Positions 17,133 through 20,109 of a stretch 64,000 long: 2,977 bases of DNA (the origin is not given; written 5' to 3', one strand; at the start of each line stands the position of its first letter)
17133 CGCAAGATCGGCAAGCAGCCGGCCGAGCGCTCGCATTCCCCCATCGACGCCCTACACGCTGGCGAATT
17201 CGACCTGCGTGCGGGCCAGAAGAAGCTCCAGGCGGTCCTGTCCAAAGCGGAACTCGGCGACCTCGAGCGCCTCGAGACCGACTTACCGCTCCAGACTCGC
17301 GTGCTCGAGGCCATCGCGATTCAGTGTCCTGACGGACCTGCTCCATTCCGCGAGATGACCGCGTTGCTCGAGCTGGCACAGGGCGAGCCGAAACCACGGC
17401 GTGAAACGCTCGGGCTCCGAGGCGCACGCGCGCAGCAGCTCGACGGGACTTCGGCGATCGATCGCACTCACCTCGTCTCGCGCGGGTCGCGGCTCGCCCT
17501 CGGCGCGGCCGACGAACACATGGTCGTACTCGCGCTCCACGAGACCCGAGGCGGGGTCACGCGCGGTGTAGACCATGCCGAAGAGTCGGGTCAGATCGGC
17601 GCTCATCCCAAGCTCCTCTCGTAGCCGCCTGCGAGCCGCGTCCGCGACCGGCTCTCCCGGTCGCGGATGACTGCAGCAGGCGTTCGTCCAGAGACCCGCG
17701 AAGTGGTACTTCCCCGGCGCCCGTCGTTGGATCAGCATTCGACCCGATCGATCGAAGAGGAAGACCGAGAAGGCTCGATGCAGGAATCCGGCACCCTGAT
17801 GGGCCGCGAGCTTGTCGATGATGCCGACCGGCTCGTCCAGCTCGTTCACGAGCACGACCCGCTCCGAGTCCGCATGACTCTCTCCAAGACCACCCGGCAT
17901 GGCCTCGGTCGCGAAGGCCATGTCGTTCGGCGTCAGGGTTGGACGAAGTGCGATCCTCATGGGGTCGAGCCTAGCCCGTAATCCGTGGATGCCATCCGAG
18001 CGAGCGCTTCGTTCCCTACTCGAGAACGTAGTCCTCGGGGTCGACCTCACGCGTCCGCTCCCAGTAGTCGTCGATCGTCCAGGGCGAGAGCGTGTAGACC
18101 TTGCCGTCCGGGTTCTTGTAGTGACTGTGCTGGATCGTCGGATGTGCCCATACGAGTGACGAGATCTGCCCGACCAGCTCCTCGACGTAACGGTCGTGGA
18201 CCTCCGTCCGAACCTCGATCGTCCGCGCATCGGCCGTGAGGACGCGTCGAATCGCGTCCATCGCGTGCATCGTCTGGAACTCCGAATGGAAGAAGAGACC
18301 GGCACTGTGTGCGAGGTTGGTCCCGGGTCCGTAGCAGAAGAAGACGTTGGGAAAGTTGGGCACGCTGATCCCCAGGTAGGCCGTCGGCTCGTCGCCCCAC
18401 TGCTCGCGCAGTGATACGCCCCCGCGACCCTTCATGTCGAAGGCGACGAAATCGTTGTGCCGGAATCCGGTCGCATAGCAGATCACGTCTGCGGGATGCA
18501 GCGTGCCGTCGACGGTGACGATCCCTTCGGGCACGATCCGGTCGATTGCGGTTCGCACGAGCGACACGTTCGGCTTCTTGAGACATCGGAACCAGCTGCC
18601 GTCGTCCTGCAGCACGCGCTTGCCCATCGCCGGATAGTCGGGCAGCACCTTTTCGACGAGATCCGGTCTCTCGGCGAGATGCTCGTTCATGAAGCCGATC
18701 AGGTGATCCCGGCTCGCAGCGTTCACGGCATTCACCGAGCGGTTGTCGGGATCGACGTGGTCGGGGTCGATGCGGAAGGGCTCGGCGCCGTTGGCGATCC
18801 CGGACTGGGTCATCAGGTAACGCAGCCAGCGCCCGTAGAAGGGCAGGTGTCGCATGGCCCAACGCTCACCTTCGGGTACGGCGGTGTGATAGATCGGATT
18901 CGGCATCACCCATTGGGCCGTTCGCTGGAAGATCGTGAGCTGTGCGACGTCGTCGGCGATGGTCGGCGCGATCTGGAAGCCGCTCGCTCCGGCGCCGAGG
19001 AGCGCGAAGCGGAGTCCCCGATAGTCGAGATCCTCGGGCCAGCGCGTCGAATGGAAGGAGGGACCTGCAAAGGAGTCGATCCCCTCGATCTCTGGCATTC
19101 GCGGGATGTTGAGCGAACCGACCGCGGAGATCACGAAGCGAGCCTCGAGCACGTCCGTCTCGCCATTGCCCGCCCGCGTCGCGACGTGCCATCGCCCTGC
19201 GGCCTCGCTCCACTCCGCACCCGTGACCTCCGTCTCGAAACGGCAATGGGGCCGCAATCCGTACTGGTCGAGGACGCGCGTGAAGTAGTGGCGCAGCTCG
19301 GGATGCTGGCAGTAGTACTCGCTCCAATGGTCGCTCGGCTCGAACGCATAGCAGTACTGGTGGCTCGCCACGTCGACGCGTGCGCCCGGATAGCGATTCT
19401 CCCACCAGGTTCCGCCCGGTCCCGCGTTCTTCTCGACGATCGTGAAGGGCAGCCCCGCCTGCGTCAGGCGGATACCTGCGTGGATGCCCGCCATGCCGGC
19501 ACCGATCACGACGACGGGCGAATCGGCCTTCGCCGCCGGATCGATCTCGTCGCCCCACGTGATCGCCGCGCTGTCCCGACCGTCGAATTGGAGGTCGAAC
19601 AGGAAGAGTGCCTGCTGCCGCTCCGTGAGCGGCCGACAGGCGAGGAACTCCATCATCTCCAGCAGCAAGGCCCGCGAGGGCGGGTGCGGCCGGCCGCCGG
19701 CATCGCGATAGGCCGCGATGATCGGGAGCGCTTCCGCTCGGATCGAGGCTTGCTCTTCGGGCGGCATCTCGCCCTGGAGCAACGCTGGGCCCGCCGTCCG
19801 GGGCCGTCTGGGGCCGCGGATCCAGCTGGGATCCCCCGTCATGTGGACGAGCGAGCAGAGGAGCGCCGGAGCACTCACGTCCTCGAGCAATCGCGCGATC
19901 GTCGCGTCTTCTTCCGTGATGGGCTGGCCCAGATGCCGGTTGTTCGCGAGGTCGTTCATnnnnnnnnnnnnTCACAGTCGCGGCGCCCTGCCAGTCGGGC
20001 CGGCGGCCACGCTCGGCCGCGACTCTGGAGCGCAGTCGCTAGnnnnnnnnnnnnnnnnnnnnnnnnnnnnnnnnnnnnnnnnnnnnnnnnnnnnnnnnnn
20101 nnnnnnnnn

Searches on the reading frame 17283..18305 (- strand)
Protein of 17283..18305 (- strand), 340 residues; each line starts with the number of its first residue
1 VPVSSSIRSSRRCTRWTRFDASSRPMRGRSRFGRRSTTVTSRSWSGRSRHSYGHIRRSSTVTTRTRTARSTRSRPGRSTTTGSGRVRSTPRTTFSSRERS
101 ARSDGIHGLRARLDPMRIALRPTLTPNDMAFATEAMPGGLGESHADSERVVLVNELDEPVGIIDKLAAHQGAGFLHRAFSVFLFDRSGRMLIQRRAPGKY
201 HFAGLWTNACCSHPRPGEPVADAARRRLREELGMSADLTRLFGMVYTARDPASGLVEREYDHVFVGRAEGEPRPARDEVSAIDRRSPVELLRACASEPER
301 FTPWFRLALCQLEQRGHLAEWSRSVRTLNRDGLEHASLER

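Call 78: search_protein_families(library=pfam, proteins=[window:17283-18305:-], max_evalue=0.001)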
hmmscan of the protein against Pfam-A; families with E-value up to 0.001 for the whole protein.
window:17283-18305:- (340 aa): 1 family
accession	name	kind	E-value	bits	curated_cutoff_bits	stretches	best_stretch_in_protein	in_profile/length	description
PF00293.34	NUDIX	-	6.8e-22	78.4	21.1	1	175-305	2-134/134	NUDIX domain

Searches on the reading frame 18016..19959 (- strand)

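Call 78: search_protein_families(library=pfam, proteins=[window:18016-19959:-], max_evalue=0.001)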
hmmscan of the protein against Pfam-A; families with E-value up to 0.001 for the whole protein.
window:18016-19959:- (647 aa): 11 families
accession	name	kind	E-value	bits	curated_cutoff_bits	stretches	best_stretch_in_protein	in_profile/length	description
PF13738.12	Pyr_redox_3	-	1.5e-14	54.4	30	1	150-352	1-201/305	Pyridine nucleotide-disulphide oxidoreductase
PF00743.25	FMO-like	-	9.2e-14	51.2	22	1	149-353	4-221/532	Flavin-binding monooxygenase-like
PF13450.12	NAD_binding_8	-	6.3e-11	42.8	21.9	1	151-216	1-65/68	NAD(P)-binding Rossmann-like domain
PF07992.20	Pyr_redox_2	-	6.7e-10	39.3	26.1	1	149-349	3-176/291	Pyridine nucleotide-disulphide oxidoreductase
PF00890.30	FAD_binding_2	-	2.9e-05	23.9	20.4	1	149-183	2-36/414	FAD binding domain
PF01946.23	Thi4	-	8.5e-05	22.3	26.2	1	144-186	15-58/235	Thi4 family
PF01266.30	DAO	-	9.4e-05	22.5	27.9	1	149-188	2-42/353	FAD dependent oxidoreductase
PF13434.12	Lys_Orn_oxgnase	-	0.0002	21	21.3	1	235-342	108-215/339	L-lysine 6-monooxygenase/L-ornithine 5-monooxygenase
PF01134.28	GIDA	-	0.00031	20.4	22.1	0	149-177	2-30/391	Glucose inhibited division protein A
PF13454.12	NAD_binding_9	-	0.00043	20.7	21.8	0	150-221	1-77/155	FAD-NAD(P)-binding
PF12831.13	FAD_oxidored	-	0.0007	19.4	27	0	149-184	2-37/416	FAD dependent oxidoreductase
